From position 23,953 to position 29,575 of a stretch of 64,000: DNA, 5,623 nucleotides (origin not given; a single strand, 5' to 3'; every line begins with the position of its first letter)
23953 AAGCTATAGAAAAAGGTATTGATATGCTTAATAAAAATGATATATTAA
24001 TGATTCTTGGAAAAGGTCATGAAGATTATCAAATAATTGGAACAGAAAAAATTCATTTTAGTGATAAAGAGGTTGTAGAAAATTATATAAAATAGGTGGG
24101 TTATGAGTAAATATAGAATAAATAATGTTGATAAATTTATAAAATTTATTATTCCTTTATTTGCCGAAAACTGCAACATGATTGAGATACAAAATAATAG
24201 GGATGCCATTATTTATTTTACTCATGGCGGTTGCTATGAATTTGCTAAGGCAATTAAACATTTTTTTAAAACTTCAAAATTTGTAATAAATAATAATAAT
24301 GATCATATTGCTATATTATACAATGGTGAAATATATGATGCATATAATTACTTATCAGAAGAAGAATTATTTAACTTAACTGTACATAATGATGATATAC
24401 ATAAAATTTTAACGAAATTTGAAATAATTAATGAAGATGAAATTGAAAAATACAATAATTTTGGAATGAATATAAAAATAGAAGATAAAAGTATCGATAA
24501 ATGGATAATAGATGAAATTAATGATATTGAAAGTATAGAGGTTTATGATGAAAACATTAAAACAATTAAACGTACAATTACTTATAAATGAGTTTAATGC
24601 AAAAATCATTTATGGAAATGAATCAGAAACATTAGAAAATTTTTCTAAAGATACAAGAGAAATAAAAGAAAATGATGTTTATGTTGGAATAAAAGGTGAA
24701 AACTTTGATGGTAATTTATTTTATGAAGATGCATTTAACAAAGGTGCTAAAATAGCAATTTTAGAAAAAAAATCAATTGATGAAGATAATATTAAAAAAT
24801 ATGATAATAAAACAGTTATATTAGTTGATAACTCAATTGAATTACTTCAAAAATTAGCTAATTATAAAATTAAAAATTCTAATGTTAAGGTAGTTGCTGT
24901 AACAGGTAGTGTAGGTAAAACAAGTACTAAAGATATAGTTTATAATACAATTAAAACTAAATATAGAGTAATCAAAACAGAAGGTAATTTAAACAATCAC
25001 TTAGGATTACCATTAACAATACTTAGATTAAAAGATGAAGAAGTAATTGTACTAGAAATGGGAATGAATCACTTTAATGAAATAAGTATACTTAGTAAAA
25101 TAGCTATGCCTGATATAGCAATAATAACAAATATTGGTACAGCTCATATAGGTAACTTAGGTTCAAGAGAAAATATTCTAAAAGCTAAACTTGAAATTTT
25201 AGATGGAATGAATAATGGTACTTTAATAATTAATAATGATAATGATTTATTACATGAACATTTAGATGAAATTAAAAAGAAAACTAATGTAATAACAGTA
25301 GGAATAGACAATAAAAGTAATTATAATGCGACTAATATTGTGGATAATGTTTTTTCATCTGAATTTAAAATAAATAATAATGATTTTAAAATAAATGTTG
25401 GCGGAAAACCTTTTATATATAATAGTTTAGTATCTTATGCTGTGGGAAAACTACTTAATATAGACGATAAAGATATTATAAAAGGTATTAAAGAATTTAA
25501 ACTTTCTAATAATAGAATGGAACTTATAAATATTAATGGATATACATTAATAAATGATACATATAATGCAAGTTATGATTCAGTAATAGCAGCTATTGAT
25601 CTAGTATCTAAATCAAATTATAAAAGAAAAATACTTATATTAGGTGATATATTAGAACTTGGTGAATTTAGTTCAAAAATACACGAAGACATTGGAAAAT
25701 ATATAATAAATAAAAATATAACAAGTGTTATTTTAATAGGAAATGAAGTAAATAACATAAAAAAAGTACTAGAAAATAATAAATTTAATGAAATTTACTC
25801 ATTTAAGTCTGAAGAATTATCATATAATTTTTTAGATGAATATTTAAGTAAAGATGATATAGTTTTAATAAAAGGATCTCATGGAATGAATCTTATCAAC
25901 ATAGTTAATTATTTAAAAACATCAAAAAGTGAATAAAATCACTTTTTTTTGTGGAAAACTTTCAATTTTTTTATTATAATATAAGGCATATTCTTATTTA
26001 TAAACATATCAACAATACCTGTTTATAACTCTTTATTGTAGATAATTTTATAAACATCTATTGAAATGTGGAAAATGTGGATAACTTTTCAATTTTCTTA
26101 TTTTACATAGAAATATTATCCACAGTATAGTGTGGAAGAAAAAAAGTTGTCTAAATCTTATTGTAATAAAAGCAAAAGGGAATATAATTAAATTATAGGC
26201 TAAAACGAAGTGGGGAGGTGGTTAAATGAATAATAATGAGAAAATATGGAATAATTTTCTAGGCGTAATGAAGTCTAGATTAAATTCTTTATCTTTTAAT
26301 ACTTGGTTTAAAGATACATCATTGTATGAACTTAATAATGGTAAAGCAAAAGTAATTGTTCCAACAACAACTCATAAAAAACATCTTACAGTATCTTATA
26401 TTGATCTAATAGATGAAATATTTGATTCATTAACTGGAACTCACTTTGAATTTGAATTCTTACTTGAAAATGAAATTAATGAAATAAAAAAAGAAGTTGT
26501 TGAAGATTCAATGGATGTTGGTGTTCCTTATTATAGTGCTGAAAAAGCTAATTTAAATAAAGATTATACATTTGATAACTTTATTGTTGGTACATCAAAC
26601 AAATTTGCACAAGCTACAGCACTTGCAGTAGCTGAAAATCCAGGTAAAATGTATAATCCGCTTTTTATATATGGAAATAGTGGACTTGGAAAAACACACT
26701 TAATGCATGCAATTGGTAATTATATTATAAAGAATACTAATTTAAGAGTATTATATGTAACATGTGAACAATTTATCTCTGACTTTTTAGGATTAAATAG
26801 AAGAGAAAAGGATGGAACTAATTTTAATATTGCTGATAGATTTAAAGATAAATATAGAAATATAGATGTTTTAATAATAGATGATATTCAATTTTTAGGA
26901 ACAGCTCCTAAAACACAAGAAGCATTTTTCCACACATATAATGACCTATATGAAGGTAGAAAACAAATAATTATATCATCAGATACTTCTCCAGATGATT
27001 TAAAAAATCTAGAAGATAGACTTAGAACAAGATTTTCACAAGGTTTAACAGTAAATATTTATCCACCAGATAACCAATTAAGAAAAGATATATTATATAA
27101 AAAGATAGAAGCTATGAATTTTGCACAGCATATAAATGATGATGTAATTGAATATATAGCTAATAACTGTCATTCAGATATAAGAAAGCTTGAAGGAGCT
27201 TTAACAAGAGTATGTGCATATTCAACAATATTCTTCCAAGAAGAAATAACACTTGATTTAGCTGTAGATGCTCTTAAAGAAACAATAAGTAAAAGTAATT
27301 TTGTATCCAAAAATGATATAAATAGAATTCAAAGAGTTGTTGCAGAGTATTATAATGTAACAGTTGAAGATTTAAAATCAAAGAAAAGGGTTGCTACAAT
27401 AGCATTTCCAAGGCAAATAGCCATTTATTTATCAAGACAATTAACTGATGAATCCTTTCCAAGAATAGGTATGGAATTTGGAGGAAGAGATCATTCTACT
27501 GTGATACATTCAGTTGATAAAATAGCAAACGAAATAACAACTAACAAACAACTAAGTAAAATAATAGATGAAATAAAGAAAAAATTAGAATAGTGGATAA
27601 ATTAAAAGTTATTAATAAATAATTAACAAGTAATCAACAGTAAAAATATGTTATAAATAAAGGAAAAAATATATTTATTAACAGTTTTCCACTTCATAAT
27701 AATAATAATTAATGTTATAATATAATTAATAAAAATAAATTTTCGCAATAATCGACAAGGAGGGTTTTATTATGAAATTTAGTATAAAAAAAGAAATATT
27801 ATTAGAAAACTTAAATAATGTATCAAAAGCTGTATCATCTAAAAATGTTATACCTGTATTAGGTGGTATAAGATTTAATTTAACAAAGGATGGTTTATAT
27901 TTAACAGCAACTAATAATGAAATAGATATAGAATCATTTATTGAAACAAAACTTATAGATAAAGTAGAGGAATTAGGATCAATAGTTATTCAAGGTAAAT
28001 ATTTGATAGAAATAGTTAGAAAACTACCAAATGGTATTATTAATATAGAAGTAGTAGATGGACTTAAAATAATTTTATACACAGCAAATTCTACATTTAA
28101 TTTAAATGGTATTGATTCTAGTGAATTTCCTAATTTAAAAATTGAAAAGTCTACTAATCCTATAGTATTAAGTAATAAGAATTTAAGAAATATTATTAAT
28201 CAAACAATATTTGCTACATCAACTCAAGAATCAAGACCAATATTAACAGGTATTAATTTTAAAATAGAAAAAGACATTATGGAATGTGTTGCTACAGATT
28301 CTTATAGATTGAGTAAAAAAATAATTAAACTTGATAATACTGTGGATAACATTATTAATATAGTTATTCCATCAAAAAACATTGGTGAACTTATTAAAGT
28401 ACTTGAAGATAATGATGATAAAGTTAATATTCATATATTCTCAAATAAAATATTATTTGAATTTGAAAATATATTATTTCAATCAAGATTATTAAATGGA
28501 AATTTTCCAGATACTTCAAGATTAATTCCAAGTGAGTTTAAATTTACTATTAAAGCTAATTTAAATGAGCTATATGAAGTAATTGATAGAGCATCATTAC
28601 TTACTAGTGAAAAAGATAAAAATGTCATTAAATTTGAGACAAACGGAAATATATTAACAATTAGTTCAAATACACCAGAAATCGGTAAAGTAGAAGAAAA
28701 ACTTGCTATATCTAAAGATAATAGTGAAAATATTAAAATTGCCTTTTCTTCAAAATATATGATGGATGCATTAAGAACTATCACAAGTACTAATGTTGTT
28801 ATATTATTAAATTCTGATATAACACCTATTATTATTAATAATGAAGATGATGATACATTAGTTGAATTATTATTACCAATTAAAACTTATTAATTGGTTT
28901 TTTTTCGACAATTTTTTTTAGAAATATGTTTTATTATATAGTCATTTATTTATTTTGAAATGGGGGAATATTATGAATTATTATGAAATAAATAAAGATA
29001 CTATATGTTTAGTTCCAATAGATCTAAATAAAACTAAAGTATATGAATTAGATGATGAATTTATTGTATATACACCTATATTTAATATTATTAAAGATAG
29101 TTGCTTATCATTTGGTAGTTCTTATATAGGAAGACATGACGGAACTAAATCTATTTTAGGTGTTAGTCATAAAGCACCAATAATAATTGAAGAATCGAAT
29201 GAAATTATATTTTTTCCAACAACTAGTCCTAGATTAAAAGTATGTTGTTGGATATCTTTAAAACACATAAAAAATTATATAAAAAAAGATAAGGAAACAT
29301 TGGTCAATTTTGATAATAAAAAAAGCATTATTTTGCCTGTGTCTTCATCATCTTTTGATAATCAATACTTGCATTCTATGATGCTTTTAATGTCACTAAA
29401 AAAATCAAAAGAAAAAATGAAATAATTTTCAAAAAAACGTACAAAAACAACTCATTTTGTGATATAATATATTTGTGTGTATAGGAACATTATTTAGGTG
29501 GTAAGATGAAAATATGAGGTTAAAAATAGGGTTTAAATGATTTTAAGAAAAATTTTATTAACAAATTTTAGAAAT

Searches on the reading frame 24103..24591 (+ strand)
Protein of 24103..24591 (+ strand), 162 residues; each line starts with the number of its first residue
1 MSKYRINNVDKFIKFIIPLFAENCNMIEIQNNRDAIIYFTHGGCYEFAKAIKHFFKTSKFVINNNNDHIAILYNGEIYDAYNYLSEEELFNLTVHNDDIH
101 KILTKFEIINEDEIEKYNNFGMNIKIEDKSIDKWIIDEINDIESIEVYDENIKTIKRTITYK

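Call 60: search_protein_families(library=pfam, proteins=[window:24103-24591:+], max_evalue=0.001)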
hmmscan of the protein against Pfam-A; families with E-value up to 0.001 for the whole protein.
window:24103-24591:+ (162 aa): 1 family
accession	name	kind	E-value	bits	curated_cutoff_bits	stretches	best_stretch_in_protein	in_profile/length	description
PF24591.1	Phage_YunG-like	-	1.6e-10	41.2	27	1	32-107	12-90/99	Phage YunG-like protein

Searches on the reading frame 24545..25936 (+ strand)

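Call 60: search_protein_families(library=pfam, proteins=[window:24545-25936:+], max_evalue=0.001)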
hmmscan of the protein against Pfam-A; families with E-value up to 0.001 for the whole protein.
window:24545-25936:+ (463 aa): 3 families
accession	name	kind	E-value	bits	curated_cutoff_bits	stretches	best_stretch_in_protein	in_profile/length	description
PF08245.18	Mur_ligase_M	-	3.6e-43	148.3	24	1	119-300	1-199/200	Mur ligase middle domain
PF02875.26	Mur_ligase_C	-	1.1e-15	59.1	28.4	1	323-446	1-127/127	Mur ligase, glutamate ligase domain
PF01225.30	Mur_ligase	-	2.6e-06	28.1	21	1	36-107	8-93/95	Mur ligase family, catalytic domain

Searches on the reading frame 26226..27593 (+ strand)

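Call 60: search_protein_families(library=pfam, proteins=[window:26226-27593:+], max_evalue=0.001)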
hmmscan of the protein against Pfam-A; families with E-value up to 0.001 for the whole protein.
window:26226-27593:+ (455 aa): 10 families
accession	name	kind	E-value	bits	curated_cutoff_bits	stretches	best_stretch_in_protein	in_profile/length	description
PF00308.24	Bac_DnaA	-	1.2e-62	211.3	23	1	110-276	1-161/162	Bacterial DnaA ATPAse domain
PF08299.17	Bac_DnaA_C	-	3.6e-31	107.4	31.5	1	365-433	1-69/69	Bacterial dnaA protein helix-turn-helix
PF01695.23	IstB_IS21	-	2.4e-10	40.8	24.1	1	146-254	95-194/238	IstB-like ATP binding protein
PF11638.13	DnaA_N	-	1.7e-09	37.7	24.6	1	5-67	1-64/65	DnaA N-terminal domain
PF00004.35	AAA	-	7.1e-06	26.9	21.2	1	147-261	2-116/131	ATPase family associated with various cellular activities (AAA)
PF13173.12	AAA_14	-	8.1e-06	26.3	27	1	145-280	4-122/129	AAA domain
PF13401.12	AAA_22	-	0.00012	22.9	27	0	146-242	8-108/130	AAA domain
PF00910.28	RNA_helicase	-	0.00018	22.4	21.5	1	147-224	2-61/105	RNA helicase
PF13191.12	AAA_16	-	0.00039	21.4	32.6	0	144-183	25-63/167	AAA ATPase domain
PF01637.24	ATPase_2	-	0.00066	20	33.2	0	142-180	19-56/225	ATPase domain predominantly from Archaea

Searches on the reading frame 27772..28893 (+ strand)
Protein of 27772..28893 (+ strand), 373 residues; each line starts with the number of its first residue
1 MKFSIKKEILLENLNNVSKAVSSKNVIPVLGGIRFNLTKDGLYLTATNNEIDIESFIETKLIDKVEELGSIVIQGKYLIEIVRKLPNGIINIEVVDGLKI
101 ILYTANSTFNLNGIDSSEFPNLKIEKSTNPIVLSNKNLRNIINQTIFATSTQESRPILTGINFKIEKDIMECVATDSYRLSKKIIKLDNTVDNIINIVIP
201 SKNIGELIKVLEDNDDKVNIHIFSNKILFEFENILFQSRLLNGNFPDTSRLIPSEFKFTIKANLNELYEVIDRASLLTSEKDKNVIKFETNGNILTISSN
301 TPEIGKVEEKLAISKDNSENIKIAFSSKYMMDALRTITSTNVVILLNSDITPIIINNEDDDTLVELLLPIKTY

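Call 60: search_protein_families(library=pfam, proteins=[window:27772-28893:+], max_evalue=0.001)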
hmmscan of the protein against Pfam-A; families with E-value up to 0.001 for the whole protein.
window:27772-28893:+ (373 aa): 3 families
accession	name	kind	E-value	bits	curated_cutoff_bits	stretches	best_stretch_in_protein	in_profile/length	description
PF02767.21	DNA_pol3_beta_2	-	9.4e-41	139.2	27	2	133-247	2-116/116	DNA polymerase III beta subunit, central domain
PF00712.24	DNA_pol3_beta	-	4e-33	114.6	24.4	1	1-122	1-119/120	DNA polymerase III beta subunit, N-terminal domain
PF02768.20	DNA_pol3_beta_3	-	3e-25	88.8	27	1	250-370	2-120/121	DNA polymerase III beta subunit, C-terminal domain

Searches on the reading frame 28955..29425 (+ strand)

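Call 60: search_protein_families(library=pfam, proteins=[window:28955-29425:+], max_evalue=0.001)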
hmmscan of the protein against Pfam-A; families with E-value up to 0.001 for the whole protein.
window:28955-29425:+ (156 aa): 1 family
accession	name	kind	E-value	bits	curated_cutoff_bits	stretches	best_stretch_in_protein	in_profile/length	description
PF06338.17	ComK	-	8.3e-45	152.7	22.3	1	9-150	3-149/152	ComK protein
